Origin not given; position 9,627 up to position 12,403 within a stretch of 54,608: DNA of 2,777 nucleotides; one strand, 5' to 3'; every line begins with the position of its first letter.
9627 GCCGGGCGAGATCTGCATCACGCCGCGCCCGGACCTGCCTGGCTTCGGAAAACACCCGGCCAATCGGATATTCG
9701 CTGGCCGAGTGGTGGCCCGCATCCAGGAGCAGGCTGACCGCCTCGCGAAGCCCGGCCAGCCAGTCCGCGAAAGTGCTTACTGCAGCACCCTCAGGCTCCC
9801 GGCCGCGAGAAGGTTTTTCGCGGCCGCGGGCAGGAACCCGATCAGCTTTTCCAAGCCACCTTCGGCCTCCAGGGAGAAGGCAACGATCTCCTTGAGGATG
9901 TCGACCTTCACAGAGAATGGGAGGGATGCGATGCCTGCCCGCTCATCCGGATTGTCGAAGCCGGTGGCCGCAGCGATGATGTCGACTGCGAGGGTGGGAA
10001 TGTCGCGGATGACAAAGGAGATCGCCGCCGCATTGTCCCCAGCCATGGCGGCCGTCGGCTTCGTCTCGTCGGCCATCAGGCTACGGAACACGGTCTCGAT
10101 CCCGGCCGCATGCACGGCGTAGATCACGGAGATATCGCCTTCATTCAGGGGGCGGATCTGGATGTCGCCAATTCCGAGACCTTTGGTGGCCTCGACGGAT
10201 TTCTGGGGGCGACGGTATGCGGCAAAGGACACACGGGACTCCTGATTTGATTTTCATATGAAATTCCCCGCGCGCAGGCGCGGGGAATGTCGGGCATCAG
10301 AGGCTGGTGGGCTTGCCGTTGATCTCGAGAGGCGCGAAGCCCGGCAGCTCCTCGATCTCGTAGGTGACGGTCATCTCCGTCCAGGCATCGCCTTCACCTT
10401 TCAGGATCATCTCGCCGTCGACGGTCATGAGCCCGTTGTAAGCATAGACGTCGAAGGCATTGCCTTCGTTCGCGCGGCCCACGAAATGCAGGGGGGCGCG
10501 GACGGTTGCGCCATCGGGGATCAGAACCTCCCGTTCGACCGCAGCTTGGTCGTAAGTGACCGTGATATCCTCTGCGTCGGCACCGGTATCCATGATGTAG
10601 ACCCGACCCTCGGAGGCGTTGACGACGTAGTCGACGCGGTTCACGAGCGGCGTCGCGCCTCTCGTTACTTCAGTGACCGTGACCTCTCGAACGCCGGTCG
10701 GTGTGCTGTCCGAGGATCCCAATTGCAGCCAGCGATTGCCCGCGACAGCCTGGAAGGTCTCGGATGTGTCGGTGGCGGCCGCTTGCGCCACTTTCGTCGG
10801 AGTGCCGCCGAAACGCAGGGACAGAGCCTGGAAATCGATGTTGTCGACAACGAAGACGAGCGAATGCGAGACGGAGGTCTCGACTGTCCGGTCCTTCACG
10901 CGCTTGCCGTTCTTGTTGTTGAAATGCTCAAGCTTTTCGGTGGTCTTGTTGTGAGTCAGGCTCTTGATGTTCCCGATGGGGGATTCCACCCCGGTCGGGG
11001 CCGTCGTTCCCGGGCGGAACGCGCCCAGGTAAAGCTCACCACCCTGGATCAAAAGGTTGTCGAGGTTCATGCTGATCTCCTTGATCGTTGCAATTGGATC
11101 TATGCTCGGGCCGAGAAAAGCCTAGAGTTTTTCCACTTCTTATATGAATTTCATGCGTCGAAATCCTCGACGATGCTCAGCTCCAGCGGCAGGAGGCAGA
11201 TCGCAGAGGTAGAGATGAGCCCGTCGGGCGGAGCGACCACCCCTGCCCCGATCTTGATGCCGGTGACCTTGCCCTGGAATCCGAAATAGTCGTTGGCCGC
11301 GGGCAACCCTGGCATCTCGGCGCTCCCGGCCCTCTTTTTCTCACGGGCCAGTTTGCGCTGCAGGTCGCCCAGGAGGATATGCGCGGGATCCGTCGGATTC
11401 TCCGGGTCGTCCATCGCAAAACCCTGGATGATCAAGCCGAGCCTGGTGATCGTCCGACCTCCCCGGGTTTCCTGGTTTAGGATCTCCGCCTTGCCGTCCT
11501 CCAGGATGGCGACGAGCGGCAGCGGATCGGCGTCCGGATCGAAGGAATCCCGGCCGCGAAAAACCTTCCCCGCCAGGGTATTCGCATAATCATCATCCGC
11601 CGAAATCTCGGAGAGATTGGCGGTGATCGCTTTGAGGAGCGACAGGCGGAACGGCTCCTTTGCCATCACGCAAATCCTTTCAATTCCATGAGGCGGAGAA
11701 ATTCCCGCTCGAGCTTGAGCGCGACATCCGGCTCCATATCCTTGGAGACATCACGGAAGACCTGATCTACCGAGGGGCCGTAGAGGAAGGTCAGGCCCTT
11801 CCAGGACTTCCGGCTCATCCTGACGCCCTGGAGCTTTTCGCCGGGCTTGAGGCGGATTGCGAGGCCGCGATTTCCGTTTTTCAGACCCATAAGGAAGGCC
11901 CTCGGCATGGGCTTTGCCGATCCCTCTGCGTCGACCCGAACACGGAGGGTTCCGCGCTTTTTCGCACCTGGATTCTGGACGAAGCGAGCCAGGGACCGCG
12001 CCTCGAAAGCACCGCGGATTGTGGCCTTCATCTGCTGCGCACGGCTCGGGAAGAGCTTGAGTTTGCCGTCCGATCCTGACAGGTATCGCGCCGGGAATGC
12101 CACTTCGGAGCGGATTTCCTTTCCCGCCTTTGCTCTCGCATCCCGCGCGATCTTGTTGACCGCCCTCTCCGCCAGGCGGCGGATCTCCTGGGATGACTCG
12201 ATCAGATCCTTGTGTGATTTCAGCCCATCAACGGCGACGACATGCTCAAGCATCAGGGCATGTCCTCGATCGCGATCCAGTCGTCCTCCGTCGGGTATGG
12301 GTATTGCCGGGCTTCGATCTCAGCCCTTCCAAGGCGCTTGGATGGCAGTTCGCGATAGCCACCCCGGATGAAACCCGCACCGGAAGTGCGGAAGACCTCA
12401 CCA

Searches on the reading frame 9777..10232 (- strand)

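Call 69: search_protein_families(library=pfam, proteins=[window:9777-10232:-], max_evalue=0.001)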
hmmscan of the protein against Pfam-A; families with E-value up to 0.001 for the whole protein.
window:9777-10232:- (151 aa): 1 family
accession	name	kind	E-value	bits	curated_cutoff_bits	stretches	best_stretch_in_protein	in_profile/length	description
PF23789.1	Pre_tape_measure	-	1.4e-18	67.6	27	1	1-141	1-135/149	Pre-tape measure protein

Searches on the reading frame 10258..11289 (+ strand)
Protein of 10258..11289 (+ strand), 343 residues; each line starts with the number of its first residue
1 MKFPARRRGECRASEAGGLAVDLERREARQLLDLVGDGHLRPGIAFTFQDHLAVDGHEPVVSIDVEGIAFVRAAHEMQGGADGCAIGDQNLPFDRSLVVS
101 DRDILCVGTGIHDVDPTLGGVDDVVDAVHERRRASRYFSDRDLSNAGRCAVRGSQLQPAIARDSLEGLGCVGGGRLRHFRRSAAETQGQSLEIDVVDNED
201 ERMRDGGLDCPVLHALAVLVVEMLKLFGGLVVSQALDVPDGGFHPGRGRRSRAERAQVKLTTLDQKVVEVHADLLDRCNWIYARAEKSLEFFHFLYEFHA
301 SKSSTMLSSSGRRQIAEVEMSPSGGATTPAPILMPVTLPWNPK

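Call 32: find_encoding_contigs(protein=window:10258-11289:+, flank=10000, max_places=1)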
Protein window:10258-11289:+ (343 aa): no gene with exactly this product is on record in the collection.

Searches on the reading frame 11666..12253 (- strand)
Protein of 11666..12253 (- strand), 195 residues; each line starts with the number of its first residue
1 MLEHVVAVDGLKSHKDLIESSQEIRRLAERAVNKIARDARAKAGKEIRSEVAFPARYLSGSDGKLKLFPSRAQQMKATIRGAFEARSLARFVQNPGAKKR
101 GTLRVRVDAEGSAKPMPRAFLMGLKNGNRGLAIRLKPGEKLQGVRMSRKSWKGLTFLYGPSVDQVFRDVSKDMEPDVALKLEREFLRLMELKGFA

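Call 69: search_protein_families(library=pfam, proteins=[window:11666-12253:-], max_evalue=0.001)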
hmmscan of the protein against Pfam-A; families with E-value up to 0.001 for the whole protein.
window:11666-12253:- (195 aa): 1 family
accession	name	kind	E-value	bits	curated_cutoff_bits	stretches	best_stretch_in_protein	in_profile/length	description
PF06763.17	Minor_tail_Z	-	1.2e-05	25.6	23.9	1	22-182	17-173/190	Prophage minor tail protein Z (GPZ)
